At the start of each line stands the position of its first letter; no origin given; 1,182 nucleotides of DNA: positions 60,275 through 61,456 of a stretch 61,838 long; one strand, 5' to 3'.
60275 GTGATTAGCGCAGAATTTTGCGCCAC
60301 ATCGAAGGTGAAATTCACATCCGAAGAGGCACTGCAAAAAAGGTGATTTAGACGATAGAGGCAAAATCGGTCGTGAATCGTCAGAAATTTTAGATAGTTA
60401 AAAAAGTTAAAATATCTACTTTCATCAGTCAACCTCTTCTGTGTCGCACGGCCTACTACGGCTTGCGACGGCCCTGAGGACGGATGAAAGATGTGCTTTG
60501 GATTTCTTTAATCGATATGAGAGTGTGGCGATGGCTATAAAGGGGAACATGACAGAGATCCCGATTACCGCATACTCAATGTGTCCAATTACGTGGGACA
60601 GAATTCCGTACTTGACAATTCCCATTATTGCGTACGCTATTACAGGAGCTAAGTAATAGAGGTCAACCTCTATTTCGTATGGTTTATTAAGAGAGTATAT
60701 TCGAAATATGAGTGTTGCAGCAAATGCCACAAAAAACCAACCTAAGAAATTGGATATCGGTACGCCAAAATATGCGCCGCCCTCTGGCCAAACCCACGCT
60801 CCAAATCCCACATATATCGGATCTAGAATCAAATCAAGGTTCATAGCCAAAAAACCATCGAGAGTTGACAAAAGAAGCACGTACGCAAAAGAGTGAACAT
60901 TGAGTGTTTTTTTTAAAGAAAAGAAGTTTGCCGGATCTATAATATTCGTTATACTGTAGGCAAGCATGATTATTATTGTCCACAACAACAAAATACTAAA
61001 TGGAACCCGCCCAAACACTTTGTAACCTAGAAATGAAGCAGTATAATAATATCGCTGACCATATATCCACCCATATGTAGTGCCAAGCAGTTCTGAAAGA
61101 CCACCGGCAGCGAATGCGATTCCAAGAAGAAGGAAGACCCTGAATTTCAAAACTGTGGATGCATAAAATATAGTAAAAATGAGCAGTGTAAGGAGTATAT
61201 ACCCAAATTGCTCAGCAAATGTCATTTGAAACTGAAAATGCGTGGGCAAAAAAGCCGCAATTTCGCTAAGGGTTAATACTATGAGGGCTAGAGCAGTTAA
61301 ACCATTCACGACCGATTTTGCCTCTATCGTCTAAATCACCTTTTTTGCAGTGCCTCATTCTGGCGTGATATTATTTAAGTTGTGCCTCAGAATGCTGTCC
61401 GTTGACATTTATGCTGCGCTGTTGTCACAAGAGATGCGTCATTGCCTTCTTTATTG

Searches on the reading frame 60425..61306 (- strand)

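Call 88: search_protein_families(library=pfam, proteins=[window:60425-61306:-], max_evalue=0.0001)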
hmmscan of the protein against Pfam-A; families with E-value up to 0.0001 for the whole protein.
window:60425-61306:- (293 aa): 1 family
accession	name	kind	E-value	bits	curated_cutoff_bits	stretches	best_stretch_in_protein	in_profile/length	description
PF04240.17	Caroten_synth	-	4.4e-28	99.1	25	1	36-253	5-206/209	Carotenoid biosynthesis protein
